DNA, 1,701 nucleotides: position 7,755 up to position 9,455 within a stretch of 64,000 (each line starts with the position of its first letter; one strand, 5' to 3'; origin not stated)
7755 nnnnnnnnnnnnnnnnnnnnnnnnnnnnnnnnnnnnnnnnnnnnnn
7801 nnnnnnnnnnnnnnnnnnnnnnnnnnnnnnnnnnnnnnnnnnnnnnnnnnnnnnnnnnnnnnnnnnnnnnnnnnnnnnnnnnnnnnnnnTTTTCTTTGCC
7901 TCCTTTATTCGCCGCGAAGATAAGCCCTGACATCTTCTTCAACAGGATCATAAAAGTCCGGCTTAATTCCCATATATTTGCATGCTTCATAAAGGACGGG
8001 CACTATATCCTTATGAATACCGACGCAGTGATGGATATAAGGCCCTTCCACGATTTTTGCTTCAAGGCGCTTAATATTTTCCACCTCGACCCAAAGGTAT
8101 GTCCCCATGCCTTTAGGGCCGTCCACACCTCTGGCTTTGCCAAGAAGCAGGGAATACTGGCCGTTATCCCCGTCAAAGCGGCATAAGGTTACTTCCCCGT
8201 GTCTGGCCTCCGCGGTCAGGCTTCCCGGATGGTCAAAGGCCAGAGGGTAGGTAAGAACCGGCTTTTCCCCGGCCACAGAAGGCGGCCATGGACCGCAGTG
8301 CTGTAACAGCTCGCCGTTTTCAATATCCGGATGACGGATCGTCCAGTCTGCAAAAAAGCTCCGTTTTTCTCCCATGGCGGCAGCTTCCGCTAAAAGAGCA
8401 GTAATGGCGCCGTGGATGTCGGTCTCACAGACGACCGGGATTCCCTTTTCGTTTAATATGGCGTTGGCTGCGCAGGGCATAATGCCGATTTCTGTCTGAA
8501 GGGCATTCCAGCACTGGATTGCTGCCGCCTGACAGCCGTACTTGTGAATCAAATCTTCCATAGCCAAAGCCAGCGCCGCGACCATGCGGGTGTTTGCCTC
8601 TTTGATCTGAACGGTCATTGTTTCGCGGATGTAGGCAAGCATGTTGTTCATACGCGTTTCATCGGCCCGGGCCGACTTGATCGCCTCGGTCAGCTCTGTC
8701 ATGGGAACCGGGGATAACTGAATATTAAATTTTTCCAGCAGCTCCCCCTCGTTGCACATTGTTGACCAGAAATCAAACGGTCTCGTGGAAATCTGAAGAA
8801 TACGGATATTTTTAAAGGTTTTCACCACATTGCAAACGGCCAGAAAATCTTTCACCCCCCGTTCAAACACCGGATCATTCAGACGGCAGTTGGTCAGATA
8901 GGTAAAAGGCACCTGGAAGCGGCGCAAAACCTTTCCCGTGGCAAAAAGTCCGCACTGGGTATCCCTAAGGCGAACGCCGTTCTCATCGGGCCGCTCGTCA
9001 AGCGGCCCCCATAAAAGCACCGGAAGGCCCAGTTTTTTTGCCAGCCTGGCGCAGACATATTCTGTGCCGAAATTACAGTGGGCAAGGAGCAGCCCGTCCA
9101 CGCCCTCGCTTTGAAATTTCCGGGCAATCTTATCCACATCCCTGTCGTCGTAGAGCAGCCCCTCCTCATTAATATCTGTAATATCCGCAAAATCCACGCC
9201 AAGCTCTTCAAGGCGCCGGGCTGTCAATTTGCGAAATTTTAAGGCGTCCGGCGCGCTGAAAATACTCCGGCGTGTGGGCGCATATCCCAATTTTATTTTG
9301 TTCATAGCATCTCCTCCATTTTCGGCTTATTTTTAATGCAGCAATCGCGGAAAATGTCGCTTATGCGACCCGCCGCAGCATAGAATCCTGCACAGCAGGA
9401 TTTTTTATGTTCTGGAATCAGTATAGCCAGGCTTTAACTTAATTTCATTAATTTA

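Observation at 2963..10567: Candidate branched-sugar (D-apiose) catabolic operon with a FucI-fold isomerase and its own apiosidase-like enzyme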

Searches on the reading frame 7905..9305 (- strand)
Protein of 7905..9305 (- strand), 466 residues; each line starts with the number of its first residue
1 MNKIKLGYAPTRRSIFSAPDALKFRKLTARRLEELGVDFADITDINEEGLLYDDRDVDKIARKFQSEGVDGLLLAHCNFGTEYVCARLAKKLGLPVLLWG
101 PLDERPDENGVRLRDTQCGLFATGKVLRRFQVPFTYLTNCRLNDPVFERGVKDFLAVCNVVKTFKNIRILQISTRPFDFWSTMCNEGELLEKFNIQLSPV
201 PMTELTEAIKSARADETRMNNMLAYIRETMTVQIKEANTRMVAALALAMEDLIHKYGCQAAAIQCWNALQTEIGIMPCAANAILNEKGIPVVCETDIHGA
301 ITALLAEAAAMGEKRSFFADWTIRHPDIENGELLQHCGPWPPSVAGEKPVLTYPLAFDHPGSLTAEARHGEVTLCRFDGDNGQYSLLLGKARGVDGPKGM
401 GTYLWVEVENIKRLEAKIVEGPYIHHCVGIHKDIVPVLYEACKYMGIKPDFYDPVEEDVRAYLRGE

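Call 3: search_protein_families(library=pfam, proteins=[window:7905-9305:-])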
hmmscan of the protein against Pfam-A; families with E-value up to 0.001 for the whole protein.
window:7905-9305:- (466 aa): 1 family
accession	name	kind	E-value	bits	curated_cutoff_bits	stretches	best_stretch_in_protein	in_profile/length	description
PF02952.23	Fucose_iso_C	-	2.1e-05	24.6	29.3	1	361-448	41-138/143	L-fucose isomerase, C-terminal domain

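Call 4: search_protein_families(library=ncbifam, proteins=[window:7905-9305:-])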
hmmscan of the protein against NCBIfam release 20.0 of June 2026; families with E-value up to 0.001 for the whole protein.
window:7905-9305:- (466 aa): 1 family
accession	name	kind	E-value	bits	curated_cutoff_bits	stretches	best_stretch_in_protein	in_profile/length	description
NF048012.1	SlpQosIsomSftI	equivalog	2.7e-29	102.2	700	1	6-452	4-443/443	sulfoquinovose isomerase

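Call 8: search_solved_structures(query=window:7905-9305:-, max_evalue=1)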
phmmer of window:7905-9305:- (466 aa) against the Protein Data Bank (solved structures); distinct sequences matched with E-value up to 1: 3.
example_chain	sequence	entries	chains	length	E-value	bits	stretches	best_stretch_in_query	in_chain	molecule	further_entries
8ju8_A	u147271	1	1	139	0.036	15.9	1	40-101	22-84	de novo designed protein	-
6y7o_A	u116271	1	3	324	0.63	11.8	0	122-171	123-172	Tako8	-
6g6m_A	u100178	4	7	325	0.65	11.8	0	122-171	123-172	Tako8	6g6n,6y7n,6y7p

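Call 13: find_homologous_proteins(query=window:7905-9305:-)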
Query window:7905-9305:- (466 aa): 7068 proteins with E <= 0.001 among 8000 candidates; the best 120 are listed.
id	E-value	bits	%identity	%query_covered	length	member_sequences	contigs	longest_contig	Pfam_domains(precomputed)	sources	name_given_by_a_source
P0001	0.0e+0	1204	78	85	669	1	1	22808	-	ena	-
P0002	0.0e+0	1130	81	86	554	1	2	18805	PF02952.24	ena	-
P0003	0.0e+0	1088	100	100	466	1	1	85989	-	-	-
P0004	0.0e+0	1082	99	100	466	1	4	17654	-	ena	-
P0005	0.0e+0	1080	99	100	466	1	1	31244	-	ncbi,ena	-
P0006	0.0e+0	1033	94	100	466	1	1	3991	-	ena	-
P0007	0.0e+0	1018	92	100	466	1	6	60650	-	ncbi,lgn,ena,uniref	ncbi:L-fucose/L-arabinose isomerase family protein [Catenibacillus scindens]|uniref:L-fucose/L-arabi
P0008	0.0e+0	1018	92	100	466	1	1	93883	-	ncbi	-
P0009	0.0e+0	1015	92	100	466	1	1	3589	-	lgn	-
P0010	0.0e+0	1014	92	100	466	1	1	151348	-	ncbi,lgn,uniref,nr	ncbi:L-fucose isomerase-like protein [Catenibacillus scindens]|uniref:L-fucose isomerase-like protei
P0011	0.0e+0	1013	92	100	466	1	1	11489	-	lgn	-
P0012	0.0e+0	1012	92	100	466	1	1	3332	-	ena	-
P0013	8.9e-293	989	89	100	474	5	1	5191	-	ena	-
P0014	2.3e-287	971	87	100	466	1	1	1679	-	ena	-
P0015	2.2e-286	968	87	100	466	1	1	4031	-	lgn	-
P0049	1.3e-280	949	85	100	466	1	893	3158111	-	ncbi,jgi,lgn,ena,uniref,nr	ncbi:hypothetical protein HMPREF0988_01202 [Lachnospiraceae bacterium 1_4_56FAA]|uniref:L-fucose/L-a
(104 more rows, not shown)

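Call 14: find_encoding_contigs(protein=P0049, flank=10000, max_places=3)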
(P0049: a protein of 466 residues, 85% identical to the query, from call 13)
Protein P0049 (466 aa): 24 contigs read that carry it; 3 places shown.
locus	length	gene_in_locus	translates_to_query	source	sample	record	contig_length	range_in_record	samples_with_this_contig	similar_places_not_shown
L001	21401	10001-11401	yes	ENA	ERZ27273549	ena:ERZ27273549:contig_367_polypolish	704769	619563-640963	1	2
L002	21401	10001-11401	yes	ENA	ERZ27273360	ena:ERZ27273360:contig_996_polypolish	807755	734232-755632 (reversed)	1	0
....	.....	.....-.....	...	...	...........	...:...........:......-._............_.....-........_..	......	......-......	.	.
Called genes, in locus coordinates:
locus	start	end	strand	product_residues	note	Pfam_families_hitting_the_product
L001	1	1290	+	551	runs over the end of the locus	PF01473:Choline_bind_1 (faint), PF19127:Choline_bind_3 (weak), PF19085:Choline_bind_2, PF19127:Choline_bind_3 (weak), PF19085:Choline_bind_2 (weak), PF19127:Choline_bind_3 (weak), PF19085:Choline_bind_2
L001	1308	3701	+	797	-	PF07883:Cupin_2, PF00165:HTH_AraC (weak), PF12833:HTH_18, PF01229:Glyco_hydro_39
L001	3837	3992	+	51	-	-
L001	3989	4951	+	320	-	PF03358:FMN_red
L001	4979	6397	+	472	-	PF07690:MFS_1, PF13347:MFS_2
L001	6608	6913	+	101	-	PF01022:HTH_5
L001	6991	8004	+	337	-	PF03773:ArsP_1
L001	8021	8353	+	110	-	PF13192:Thioredoxin_3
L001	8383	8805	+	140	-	PF01451:LMWPc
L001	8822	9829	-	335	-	PF00356:LacI (weak), PF00532:Peripla_BP_1, PF13407:Peripla_BP_4, PF13377:Peripla_BP_3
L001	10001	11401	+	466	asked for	-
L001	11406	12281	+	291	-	PF13292:DXP_synthase_N, PF00456:Transketolase_N, PF00676:E1_dh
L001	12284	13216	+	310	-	PF02779:Transket_pyr, PF02780:Transketolase_C, PF22613:Transketolase_C_1 (weak), PF17147:PFOR_II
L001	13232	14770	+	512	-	PF00370:FGGY_N, PF02782:FGGY_C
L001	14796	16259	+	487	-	PF13204:Apiosidase, PF12904:Collagen_bind_2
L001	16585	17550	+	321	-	PF03358:FMN_red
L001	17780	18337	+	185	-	PF02659:Mntp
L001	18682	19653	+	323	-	-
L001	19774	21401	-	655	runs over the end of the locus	PF06100:MCRA, PF13450:NAD_binding_8 (weak)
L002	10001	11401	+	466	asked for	-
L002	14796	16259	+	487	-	PF13204:Apiosidase, PF12904:Collagen_bind_2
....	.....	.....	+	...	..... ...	-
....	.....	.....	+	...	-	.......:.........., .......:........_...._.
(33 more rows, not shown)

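Call 15: find_encoding_contigs(protein=P0010, flank=10000, max_places=2)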
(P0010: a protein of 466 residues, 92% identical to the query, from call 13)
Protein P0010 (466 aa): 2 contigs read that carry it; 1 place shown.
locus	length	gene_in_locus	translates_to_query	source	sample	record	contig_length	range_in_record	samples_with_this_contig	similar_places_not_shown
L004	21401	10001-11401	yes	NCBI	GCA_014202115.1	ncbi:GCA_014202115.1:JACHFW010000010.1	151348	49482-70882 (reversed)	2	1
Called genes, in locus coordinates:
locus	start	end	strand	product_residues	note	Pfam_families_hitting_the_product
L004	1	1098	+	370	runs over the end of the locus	PF00383:dCMP_cyt_deam_1, PF14437:MafB19-deam, PF01872:RibD_C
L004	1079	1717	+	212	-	PF00677:Lum_binding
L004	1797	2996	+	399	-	PF00926:DHBP_synthase, PF00925:GTP_cyclohydro2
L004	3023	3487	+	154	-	PF00885:DMRL_synthase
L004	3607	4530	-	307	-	PF03547:Mem_trans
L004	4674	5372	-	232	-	PF00069:Pkinase, PF07714:PK_Tyr_Ser-Thr, PF01636:APH (faint), PF03109:ABC1 (weak)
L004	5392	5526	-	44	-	-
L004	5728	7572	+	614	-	PF06161:DUF975, PF06541:ABC_trans_CmpB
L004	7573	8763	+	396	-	PF00149:Metallophos, PF12850:Metallophos_2 (weak)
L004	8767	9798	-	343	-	PF00356:LacI (weak), PF00532:Peripla_BP_1, PF13407:Peripla_BP_4, PF13377:Peripla_BP_3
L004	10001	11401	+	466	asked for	-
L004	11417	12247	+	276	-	PF00456:Transketolase_N, PF13292:DXP_synthase_N (weak), PF00676:E1_dh, PF09364:XFP_N (weak), PF02775:TPP_enzyme_C (weak)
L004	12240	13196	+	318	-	PF02779:Transket_pyr, PF22613:Transketolase_C_1 (weak), PF02780:Transketolase_C, PF17147:PFOR_II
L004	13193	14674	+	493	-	PF00370:FGGY_N, PF02782:FGGY_C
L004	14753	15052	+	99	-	-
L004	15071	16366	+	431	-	PF18435:EstA_Ig_like, PF02230:Abhydrolase_2 (weak), PF00326:Peptidase_S9 (faint)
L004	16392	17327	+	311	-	PF01156:IU_nuc_hydro, PF07632:Sde182_NH-like (weak)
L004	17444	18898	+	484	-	PF13204:Apiosidase, PF12904:Collagen_bind_2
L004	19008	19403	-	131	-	PF10604:Polyketide_cyc2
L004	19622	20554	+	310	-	PF01207:Dus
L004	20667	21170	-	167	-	PF25137:ADH_Fe_C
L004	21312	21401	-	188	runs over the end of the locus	PF00440:TetR_N (weak), PF14278:TetR_C_8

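Call 33: search_solved_structures(query=L001:14796-16259:+, max_evalue=0.001)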
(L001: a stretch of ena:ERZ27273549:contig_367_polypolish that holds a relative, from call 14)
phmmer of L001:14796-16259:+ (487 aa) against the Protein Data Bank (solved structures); distinct sequences matched with E-value up to 0.001: 3.
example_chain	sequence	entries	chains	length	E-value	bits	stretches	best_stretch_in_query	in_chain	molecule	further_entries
8t9w_A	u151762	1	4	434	1.2e-80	275.2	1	6-459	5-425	Apiosidase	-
3kzs_A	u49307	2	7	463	9.6e-50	173.2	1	3-420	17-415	DUF4038 domain-containing protein | Glycoside hydrolase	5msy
4qfu_A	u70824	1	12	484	1.7e-44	155.8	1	3-420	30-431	DUF4038 domain-containing protein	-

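Call 34: search_protein_families(library=pfam, proteins=[L004:14753-15052:+, L004:15071-16366:+, L004:16392-17327:+, L004:17444-18898:+, L001:14796-16259:+, L001:16585-17550:+])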
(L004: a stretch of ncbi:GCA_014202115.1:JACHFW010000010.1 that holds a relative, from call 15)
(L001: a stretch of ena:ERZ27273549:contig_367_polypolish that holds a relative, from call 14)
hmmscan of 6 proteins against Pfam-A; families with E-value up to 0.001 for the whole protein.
L004:14753-15052:+ (99 aa): 1 family
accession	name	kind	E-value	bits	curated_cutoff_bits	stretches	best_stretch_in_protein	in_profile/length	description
PF21827.1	New_glue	-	0.00023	21.3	31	1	1-66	1-66/94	New glue protein family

L004:15071-16366:+ (431 aa): 3 families
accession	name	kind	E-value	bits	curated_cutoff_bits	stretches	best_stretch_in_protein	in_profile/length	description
PF18435.7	EstA_Ig_like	-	2e-12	47.7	26.7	1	4-102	2-82/120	Esterase Ig-like N-terminal domain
PF02230.22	Abhydrolase_2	-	2e-07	31.5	23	1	179-365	11-197/217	Phospholipase/Carboxylesterase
PF00326.27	Peptidase_S9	-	3.7e-05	23.7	22.6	1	260-302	54-94/213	Prolyl oligopeptidase family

L004:16392-17327:+ (311 aa): 2 families
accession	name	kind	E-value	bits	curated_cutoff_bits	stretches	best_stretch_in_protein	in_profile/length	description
PF01156.24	IU_nuc_hydro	-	9.4e-19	68.6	34.2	1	17-253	2-247/297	Inosine-uridine preferring nucleoside hydrolase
PF07632.16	Sde182_NH-like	-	1.3e-06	28.6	26.8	1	15-138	1-133/268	Cellulose-binding Sde182, nucleoside hydrolase-like domain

L004:17444-18898:+ (484 aa): 2 families
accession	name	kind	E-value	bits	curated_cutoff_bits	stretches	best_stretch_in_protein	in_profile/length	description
PF13204.13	Apiosidase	-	8.3e-96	321.8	26.5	1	7-351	1-319/320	Apiosidase-like, catalytic domain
PF12904.13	Collagen_bind_2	-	7.7e-17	61.4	22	1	355-451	2-92/92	Putative collagen-binding domain of a collagenase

L001:14796-16259:+ (487 aa): 2 families
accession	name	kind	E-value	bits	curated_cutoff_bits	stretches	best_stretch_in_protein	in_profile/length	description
PF13204.13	Apiosidase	-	7e-97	325.3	26.5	1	7-351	1-318/320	Apiosidase-like, catalytic domain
PF12904.13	Collagen_bind_2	-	4.4e-10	39.7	22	1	357-458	3-91/92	Putative collagen-binding domain of a collagenase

L001:16585-17550:+ (321 aa): 1 family
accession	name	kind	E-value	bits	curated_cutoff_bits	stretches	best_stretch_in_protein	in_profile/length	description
PF03358.20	FMN_red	-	4.8e-13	49.4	24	1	13-120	11-106/152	NADPH-dependent FMN reductase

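Call 36: search_protein_representatives(protein=window:7905-9305:-)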
Query: 466 residues. Proteins with E-value up to 0.001 (for the whole library): 2027; up to 1e-10: 976; up to 1e-30: 255. The best 150 are listed.
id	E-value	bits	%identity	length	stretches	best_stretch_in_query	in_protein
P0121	6.5e-226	766.9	68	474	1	3-466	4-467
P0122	1.7e-191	653.4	84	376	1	1-330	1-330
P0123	4.6e-153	526.7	74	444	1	2-309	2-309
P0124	7.6e-152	522.7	77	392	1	137-423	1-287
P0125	1.4e-140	485.6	48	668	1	3-465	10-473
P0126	1.0e-136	472.8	48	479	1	4-465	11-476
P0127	5.1e-132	457.3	49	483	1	3-453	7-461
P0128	2.8e-130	451.6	72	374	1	192-466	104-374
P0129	9.4e-124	430.1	68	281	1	1-275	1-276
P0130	1.7e-123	429.2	82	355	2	288-445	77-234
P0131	2.9e-122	425.2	46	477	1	3-466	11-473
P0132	7.5e-120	417.2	45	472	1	2-460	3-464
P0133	3.3e-118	411.8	71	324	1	1-251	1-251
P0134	3.7e-112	391.8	45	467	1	2-450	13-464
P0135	1.8e-110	386.3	40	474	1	2-464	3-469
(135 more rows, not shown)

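Call 41: find_related_loci(query=A4, collection=genome_contigs, flank=10000)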
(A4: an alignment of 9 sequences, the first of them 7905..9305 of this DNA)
Query A4 (466 aa) in genome_contigs; peptide patterns used: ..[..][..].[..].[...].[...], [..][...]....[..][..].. (x = any residue, [..] = any of these).
600 stretches matched a pattern (row limit reached: there are more); 577 encode a relative of the query (tblastn E <= 1e-3); the best 80 are kept; 80 distinct loci.
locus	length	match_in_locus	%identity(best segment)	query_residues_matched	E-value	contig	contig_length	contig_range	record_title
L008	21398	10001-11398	87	1-466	0e+0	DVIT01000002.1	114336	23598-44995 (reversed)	MAG TPA_asm: Candidatus Scybalocola faecigallinarum isolate CHK178-757 CHK178__C5135_L114336_ERR3414573, whole genome sh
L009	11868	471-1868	86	1-466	0e+0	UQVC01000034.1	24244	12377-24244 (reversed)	uncultured Ruminococcus sp. isolate UMGS669 genome assembly, contig: NODE_1008_length_24244_cov_75.8084, whole genome sh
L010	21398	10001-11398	84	1-466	0e+0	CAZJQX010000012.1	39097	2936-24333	MAG TPA_asm: uncultured Lachnospiraceae bacterium isolate binchicken_co354_266 genome assembly, contig: NODE_812_length_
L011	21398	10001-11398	83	1-466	0e+0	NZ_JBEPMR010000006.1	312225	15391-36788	Faecalicatena orotica strain DSM 1287 Ga0480167_06, whole genome shotgun sequence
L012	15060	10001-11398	84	1-466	0e+0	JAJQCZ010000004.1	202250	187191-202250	MAG: Lachnospiraceae bacterium isolate C.B3_11 NODE_4_length_202250_cov_24.194357, whole genome shotgun sequence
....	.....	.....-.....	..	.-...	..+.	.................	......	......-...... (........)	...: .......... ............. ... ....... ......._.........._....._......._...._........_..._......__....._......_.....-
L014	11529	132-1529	82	1-466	0e+0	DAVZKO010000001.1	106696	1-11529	MAG TPA_asm: Schaedlerella sp. isolate gSpreadC_ID_115 NODE_6_length_106696_cov_15.791862, whole genome shotgun sequence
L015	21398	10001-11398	84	1-466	0e+0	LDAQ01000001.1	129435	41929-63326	Faecalicatena fissicatena strain KCTC 15010 contig_1, whole genome shotgun sequence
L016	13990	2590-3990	80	1-466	0e+0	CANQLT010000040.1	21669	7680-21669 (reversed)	MAG: uncultured Monoglobus sp. isolate Lapin-014__bin25 genome assembly, contig: Lapin-014__NODE_1958_length_21669_cov_6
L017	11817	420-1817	80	1-466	0e+0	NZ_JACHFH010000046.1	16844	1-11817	Pectinatus brassicae strain DSM 24661 Ga0415362_46, whole genome shotgun sequence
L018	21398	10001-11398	79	1-466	0e+0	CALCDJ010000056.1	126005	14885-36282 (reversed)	MAG TPA_asm: uncultured Blautia sp. isolate ERR318692_bin.46_CONCOCT_v1.1_MAG genome assembly, contig: ERZ1764598.131, w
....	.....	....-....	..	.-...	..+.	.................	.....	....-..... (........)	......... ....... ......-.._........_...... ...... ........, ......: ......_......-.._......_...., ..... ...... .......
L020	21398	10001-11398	79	1-466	0e+0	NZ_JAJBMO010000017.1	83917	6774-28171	Blautia glucerasea strain MSK.18.94 CKGJDHAK_17, whole genome shotgun sequence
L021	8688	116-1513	79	1-466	0e+0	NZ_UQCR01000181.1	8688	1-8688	Uncultured Robinsoniella sp. isolate UMGS151, whole genome shotgun sequence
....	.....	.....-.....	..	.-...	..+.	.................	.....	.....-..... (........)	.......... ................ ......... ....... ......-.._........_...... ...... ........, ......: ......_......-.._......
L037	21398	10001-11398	78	1-466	0e+0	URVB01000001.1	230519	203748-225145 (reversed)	uncultured Blautia sp. isolate UMGS1369 genome assembly, contig: NODE_33_length_230519_cov_4.751415, whole genome shotgu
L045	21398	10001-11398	78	1-466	0e+0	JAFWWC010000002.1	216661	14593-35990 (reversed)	MAG: Selenomonadaceae bacterium isolate RGIG6124 Sheep_Omasum.Co__c11237, whole genome shotgun sequence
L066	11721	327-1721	77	1-466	0e+0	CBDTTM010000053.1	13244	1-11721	MAG TPA_asm: uncultured Selenomonadaceae bacterium isolate SRR7614695_binner23_Refined_116 genome assembly, contig: ERZ2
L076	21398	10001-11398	76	1-466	0e+0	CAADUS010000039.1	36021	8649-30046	MAG TPA_asm: uncultured Collinsella sp., isolate HGM04253, WGS project CAADUS010000000 data, contig: ERS235574_4_k99_322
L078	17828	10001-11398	76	1-466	0e+0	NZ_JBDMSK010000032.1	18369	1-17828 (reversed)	Collinsella aerofaciens strain RTP21484st2_F4_RTP21484_190118 NODE_32_length_18369_cov_29.145364, whole genome shotgun s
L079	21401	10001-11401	75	1-466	0e+0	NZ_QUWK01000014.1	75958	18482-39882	Sphaerochaeta halotolerans strain 4-11 NODE_14_length_75958_cov_85.5436, whole genome shotgun sequence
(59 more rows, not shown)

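Call 47: predict_structure(alignment_id=A3)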
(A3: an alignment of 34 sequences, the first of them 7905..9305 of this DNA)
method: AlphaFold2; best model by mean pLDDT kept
length: 466 residues; sequences in the alignment: 34
mean_pLDDT: 96.1   pTM: 0.94
mean pLDDT of the five models: 96.1, 95.9, 95.7, 95.6, 95.3
residues with pLDDT >= 90: 440; 70-90: 24; 50-70: 2; < 50: 0
segments of 3 or more residues with pLDDT < 50: none
pLDDT, mean of each block of 10 residues (from residue 1): 90 93 97 97 95 97 98 96 98 98 92 93 98 96 96 98 97 93 96 98 97 98 98 98 98 98 92 95 98 98 98 96 97 97 97 89 97 97 97 96 97 96 97 98 98 90 89
secondary structure, 60 per line:
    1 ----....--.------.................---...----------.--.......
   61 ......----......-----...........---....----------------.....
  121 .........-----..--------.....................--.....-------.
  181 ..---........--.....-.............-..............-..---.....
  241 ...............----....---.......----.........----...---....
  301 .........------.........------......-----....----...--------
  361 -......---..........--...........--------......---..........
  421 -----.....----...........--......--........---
elements in order: E5-8 H18-34 E38-40 H54-66 E71-76 H82-92 E96-99 H116-129 H145-165 E168-172 H186-193 E196-200 H202-214 H216-229 H236-255 E260-263 H267-273 H278-286 E291-293 H297-309 E316-324 E331-336 E350-352 E362-367 E371-380 E383-393 E402-407 H411-420 E426-430 H435-445 E448-453 H456-463

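Call 52: fold_search(model_id=the predicted structure, library=pdb)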
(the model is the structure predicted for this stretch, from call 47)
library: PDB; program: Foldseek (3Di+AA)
matches with E <= 10: 1138; with E <= 0.001: 55
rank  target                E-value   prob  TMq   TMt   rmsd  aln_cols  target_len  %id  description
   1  7ch3_B                3.7e-28  1.00  0.85  0.80   4.1       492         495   15  Crystal structure of Arabinose isomerase from hyper thermophilic bacterium Thermotoga maritima (TMAI) triple mutant (K (released 2021-10-20)
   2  4r1o_A                7.9e-28  1.00  0.84  0.80   4.0       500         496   14  Crystal Structure of Thermophilic Geobacillus kaustophilus L-Arabinose isomerase (released 2015-08-12)
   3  7chl_A                1.3e-27  1.00  0.85  0.80   4.8       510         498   15  Crystal structure of hybrid Arabinose isomerase AI-10 (released 2021-10-20)
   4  4r1q_B                1.8e-27  1.00  0.85  0.80   4.8       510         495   14  Crystal Structure of Thermophilic Geobacillus kaustophilus L-Arabinose isomerase in complex with L-arabitol (released 2015-08-12)
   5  4r1o_B                1.9e-27  1.00  0.85  0.80   4.0       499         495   14  Crystal Structure of Thermophilic Geobacillus kaustophilus L-Arabinose isomerase (released 2015-08-12)
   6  4r1o_E                3.0e-27  1.00  0.84  0.80   4.7       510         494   14  Crystal Structure of Thermophilic Geobacillus kaustophilus L-Arabinose isomerase (released 2015-08-12)
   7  4r1p_F                3.6e-27  1.00  0.85  0.80   4.0       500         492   15  Crystal Structure of Thermophilic Geobacillus kaustophilus L-Arabinose isomerase with Mn2+ (released 2015-08-12)
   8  4r1o_F                3.8e-27  1.00  0.84  0.80   4.7       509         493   14  Crystal Structure of Thermophilic Geobacillus kaustophilus L-Arabinose isomerase (released 2015-08-12)
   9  4r1p_B                4.1e-27  1.00  0.85  0.81   4.0       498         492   15  Crystal Structure of Thermophilic Geobacillus kaustophilus L-Arabinose isomerase with Mn2+ (released 2015-08-12)
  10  7cx7_F                5.1e-27  1.00  0.85  0.81   4.8       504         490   14  Crystal structure of Arabinose isomerase from hybrid AI8 (released 2021-09-01)
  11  4r1q_D                5.4e-27  1.00  0.86  0.81   4.5       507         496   14  Crystal Structure of Thermophilic Geobacillus kaustophilus L-Arabinose isomerase in complex with L-arabitol (released 2015-08-12)
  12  7cyy_C                5.7e-27  1.00  0.85  0.80   4.8       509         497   14  Crystal structure of Arabinose isomerase from hybrid AI8 with Adonitol (released 2021-09-08)
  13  2ajt_A                6.1e-27  1.00  0.84  0.79   4.1       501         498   15  Crystal structure of L-Arabinose Isomerase from E.coli (released 2005-08-16)
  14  7cyy_F                8.6e-27  1.00  0.84  0.80   4.9       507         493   14  Crystal structure of Arabinose isomerase from hybrid AI8 with Adonitol (released 2021-09-08)
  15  7cyy_B                8.6e-27  1.00  0.84  0.79   4.9       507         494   14  Crystal structure of Arabinose isomerase from hybrid AI8 with Adonitol (released 2021-09-08)
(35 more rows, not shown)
